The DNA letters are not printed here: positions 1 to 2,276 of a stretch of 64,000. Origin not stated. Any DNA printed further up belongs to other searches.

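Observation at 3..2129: Two complete GspE/PilB ATPase modules fused in one reading frame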

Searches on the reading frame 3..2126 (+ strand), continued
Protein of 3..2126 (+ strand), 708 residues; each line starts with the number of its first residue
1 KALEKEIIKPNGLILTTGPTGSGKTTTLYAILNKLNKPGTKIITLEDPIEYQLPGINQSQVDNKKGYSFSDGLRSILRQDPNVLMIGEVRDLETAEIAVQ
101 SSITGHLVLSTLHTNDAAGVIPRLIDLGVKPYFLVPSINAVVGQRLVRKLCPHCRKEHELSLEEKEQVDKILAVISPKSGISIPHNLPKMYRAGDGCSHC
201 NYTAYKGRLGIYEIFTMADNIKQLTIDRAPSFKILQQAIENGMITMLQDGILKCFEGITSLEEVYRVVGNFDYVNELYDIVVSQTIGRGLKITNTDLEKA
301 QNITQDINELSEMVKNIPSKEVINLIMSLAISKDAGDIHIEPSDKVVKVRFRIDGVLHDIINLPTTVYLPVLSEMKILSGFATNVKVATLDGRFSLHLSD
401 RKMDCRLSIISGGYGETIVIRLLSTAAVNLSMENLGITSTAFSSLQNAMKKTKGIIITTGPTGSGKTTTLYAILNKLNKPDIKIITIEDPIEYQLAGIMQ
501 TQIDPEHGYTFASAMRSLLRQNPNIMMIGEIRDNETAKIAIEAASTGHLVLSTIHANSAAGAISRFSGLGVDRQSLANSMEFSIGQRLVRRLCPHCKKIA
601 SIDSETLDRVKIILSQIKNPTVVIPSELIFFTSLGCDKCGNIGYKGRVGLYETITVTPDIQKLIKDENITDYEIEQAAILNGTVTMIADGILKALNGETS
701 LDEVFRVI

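Call 11: find_encoding_contigs(protein=P0001, flank=10000, max_places=4)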
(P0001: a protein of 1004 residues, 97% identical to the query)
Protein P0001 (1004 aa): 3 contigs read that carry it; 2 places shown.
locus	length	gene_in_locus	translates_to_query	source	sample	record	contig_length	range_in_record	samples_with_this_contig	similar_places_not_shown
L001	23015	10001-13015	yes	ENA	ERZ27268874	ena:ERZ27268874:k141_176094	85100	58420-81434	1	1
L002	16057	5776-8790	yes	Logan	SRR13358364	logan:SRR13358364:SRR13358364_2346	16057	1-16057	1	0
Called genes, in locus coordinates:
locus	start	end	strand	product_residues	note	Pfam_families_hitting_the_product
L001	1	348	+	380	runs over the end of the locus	PF01368:DHH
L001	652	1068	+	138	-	PF00011:HSP20, PF17886:ArsA_HSP20 (weak)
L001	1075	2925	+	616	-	PF12229:PG_binding_4 (weak), PF04294:VanW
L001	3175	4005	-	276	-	PF00753:Lactamase_B, PF23023:Anti-Pycsar_Apyc1 (faint)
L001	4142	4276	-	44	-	-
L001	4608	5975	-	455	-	PF28494:GlyRS_ins_1 (weak), PF00587:tRNA-synt_2b, PF03129:HGTP_anticodon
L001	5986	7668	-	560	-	PF03485:Arg_tRNA_synt_N, PF00750:tRNA-synt_1d, PF05746:DALR_1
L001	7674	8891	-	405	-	PF00579:tRNA-synt_1b, PF22421:SYY_C-terminal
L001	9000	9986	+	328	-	-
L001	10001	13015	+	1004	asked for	PF00005:ABC_tran (faint), PF01637:ATPase_2 (faint), PF01935:DUF87 (faint), PF13173:AAA_14 (faint), PF00437:T2SSE, PF13662:Toprim_4 (faint), PF25199:nSTAND_NTPase5 (faint), PF00437:T2SSE, +11 more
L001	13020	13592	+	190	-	PF01997:Translin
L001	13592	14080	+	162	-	PF00149:Metallophos, PF12850:Metallophos_2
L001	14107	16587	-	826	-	PF00005:ABC_tran (faint), PF02463:SMC_N (faint), PF03193:RsgA_GTPase (faint), PF13173:AAA_14 (faint), PF13191:AAA_16 (faint), PF13476:AAA_23 (faint), PF13481:AAA_25 (faint), PF17755:UvrA_DNA-bind, +4 more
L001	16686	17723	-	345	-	PF13091:PLDc_2, PF00614:PLDc (weak), PF13091:PLDc_2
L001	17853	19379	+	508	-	PF03321:GH3, PF23571:GH3_M, PF23572:GH3_C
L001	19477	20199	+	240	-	PF01113:DapB_N (weak)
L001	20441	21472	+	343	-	PF00814:TsaD, PF22521:HypF_C_2 (weak)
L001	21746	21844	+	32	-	-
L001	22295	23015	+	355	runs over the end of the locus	PF01926:MMR_HSR1, PF02421:FeoB_N, PF06071:YchF-GTPase_C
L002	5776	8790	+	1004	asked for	PF00005:ABC_tran (faint), PF01637:ATPase_2 (faint), PF01935:DUF87 (faint), PF13173:AAA_14 (faint), PF00437:T2SSE, PF13662:Toprim_4 (faint), PF25199:nSTAND_NTPase5 (faint), PF00437:T2SSE, +11 more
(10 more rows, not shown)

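Call 15: search_protein_families(library=pfam, proteins=[L001:9000-9983:+, P0001], max_evalue=1)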
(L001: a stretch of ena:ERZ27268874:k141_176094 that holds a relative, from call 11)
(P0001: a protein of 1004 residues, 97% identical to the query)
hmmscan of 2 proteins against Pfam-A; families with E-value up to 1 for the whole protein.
L001:9000-9983:+ (328 aa): 1 family
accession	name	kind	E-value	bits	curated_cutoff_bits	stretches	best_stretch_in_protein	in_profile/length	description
PF24400.1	DUF7544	-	0.37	10.4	27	1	78-292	64-270/302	Family of unknown function (DUF7544)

P0001 (1004 aa): 61 families (the best 25 are shown)
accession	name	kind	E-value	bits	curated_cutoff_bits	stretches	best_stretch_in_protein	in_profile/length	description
PF00437.27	T2SSE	-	1.2e-228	758.4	24.9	2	172-562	7-370/370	Type II/IV secretion system protein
PF25199.1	nSTAND_NTPase5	-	2.2e-11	44.2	34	2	727-790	18-83/145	Novel STAND NTPase 5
PF13401.12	AAA_22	-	5.3e-10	40.1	27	2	746-786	2-42/130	AAA domain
PF20720.3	nSTAND3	-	8.2e-10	39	27.2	2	743-788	12-56/155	Novel STAND NTPase 3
PF13173.12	AAA_14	-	3e-08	34.2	27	2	750-838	3-82/129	AAA domain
PF12775.13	AAA_7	-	1.5e-07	31.5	25.8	2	736-783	20-67/181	P-loop containing dynein motor region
PF00005.33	ABC_tran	-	1.6e-07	32.4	25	2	752-883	14-114/137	ABC transporter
PF13555.12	AAA_29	-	3.2e-07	30.4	27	2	304-328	19-43/61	P-loop containing region of AAA domain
PF13604.12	AAA_30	-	6e-07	29.8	27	2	304-340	15-51/191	AAA domain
PF04851.21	ResIII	-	7.4e-07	29.7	22.5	2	737-776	11-50/164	Type III restriction enzyme, res subunit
PF00004.35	AAA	-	1.2e-06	29.4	21.2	2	310-389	1-70/131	ATPase family associated with various cellular activities (AAA)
PF13191.12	AAA_16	-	2.2e-06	28.7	32.6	2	741-778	16-53/167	AAA ATPase domain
PF02492.25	cobW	-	2.5e-06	27.6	20.7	2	752-782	3-34/180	CobW/HypB/UreG, nucleotide-binding domain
PF01935.23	DUF87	-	4.4e-06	27.4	23.2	2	314-339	30-56/220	Helicase HerA, central domain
PF01637.24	ATPase_2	-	4.9e-06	26.9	33.2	2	744-789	15-60/225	ATPase domain predominantly from Archaea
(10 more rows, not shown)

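Call 17: search_solved_structures(query=P0001, max_evalue=1e-20)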
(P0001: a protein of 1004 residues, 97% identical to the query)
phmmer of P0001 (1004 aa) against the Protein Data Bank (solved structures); distinct sequences matched with E-value up to 1e-20: 20.
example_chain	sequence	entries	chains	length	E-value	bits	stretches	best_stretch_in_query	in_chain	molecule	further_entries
3jc8_Ba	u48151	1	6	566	1.1e-101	344.5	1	30-561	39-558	Type IV-A pilus assembly ATPase PilB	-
5tsg_B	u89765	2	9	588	1.8e-100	340.5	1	39-564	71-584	Type IV pilus biogenesis ATPase PilB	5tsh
6olj_C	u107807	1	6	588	6.1e-100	338.7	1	39-564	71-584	Type IV pilus biogenesis ATPase PilB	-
5zfr_A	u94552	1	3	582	1.9e-98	333.8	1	39-564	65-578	Type IV pilus biogenesis ATPase PilB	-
1p9r_A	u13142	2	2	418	7.5e-95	321.9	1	153-562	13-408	General secretion pathway protein E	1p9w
4ksr_A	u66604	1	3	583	1.1e-94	321.4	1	157-565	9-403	Type II secretion system protein E, Hemolysin-coregulated protein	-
4kss_A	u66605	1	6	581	1.3e-94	321.1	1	157-564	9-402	Type II secretion system protein E, hemolysin-coregulated protein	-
4pht_A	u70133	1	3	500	5.4e-94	319.1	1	148-563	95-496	General secretory pathway protein E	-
5oiu_A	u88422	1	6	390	3.1e-85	290.1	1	618-1001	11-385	Type IV pilus assembly protein PilF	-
5it5_F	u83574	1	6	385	4.4e-85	289.6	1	620-1001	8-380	ATP binding motif-containing protein PilF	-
6ejf_A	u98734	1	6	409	5.4e-85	289.3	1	621-1001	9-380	Type IV pilus assembly protein PilF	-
6f8l_G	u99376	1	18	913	1.1e-84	288.3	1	167-1000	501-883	Type IV pilus assembly protein PilF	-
2ewv_A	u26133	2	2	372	1e-33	119.6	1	179-424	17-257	twitching motility protein PilT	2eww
2gsz_A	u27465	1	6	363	1.2e-33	119.3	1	180-424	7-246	twitching motility protein PilT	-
5fl3_A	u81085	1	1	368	1.3e-33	119.3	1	180-423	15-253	PILI RETRACTION PROTEIN PILT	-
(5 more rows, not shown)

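Call 24: find_encoding_contigs(protein=P0110, flank=8000, max_places=2)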
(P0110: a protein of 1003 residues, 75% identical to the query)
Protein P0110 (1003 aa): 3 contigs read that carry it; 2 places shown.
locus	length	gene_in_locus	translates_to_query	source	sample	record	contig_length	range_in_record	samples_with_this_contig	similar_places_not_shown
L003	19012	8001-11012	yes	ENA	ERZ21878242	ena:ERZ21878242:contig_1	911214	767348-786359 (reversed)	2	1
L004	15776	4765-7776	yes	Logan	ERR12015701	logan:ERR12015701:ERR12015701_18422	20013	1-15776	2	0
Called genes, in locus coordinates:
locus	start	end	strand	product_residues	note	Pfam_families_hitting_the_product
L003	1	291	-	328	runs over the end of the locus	-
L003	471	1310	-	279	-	PF00753:Lactamase_B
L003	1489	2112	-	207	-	-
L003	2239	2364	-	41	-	-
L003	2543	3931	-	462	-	PF00587:tRNA-synt_2b, PF03129:HGTP_anticodon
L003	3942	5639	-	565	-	PF03485:Arg_tRNA_synt_N, PF00750:tRNA-synt_1d, PF05746:DALR_1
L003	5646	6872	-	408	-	PF00579:tRNA-synt_1b, PF22421:SYY_C-terminal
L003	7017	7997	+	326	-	-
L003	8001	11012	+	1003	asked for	PF05157:MshEN (faint), PF01637:ATPase_2 (faint), PF04851:ResIII (faint), PF00437:T2SSE, PF16796:Microtub_bd (faint), PF00004:AAA (faint), PF00005:ABC_tran (faint), PF00437:T2SSE, +8 more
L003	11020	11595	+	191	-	PF01997:Translin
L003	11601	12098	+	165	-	PF00149:Metallophos, PF12850:Metallophos_2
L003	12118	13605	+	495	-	-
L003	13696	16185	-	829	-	PF00005:ABC_tran (faint), PF02463:SMC_N (faint), PF03193:RsgA_GTPase (faint), PF13191:AAA_16 (faint), PF13476:AAA_23 (faint), PF13481:AAA_25 (faint), PF13555:AAA_29 (faint), PF17755:UvrA_DNA-bind, +3 more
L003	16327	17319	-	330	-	PF13091:PLDc_2, PF00614:PLDc (weak), PF11495:TrmB_EBD_N (faint), PF13091:PLDc_2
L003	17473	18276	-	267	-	PF01734:Patatin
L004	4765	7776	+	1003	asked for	PF05157:MshEN (faint), PF01637:ATPase_2 (faint), PF04851:ResIII (faint), PF00437:T2SSE, PF16796:Microtub_bd (faint), PF00004:AAA (faint), PF00005:ABC_tran (faint), PF00437:T2SSE, +8 more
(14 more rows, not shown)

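Call 25: find_encoding_contigs(protein=P0022, flank=8000, max_places=2)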
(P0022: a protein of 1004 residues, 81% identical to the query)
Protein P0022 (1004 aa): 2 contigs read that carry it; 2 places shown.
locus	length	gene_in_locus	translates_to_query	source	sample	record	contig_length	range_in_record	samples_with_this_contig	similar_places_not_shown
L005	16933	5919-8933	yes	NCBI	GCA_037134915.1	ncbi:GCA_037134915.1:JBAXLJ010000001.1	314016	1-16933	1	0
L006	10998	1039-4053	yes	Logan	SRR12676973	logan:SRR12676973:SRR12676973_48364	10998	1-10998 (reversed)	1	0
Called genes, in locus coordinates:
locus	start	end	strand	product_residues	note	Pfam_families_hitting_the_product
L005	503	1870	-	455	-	PF28494:GlyRS_ins_1 (weak), PF00587:tRNA-synt_2b, PF03129:HGTP_anticodon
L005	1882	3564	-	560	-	PF03485:Arg_tRNA_synt_N, PF00750:tRNA-synt_1d, PF05746:DALR_1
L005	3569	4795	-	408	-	PF00579:tRNA-synt_1b, PF22421:SYY_C-terminal (weak)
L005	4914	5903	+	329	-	-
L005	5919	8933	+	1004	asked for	PF20720:nSTAND3 (faint), PF00005:ABC_tran (faint), PF00437:T2SSE, PF25199:nSTAND_NTPase5 (faint), PF00004:AAA (faint), PF02492:cobW (faint), PF04851:ResIII (faint), PF00437:T2SSE, +4 more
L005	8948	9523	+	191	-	PF01997:Translin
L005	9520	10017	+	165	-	PF00149:Metallophos (weak), PF12850:Metallophos_2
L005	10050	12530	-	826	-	PF02463:SMC_N (faint), PF03193:RsgA_GTPase (faint), PF13173:AAA_14 (faint), PF13191:AAA_16 (faint), PF13481:AAA_25 (faint), PF13555:AAA_29 (faint), PF17755:UvrA_DNA-bind, PF00005:ABC_tran (weak), +3 more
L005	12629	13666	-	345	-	PF13091:PLDc_2, PF00614:PLDc (faint), PF13091:PLDc_2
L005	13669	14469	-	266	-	PF01734:Patatin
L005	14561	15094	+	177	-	PF03703:bPH_2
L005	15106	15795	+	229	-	PF01988:VIT1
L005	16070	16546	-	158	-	-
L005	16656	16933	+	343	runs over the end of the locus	PF22521:HypF_C_2 (faint), PF00814:TsaD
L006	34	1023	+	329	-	-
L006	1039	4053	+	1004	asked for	PF20720:nSTAND3 (faint), PF00005:ABC_tran (faint), PF00437:T2SSE, PF25199:nSTAND_NTPase5 (faint), PF00004:AAA (faint), PF02492:cobW (faint), PF04851:ResIII (faint), PF00437:T2SSE, +4 more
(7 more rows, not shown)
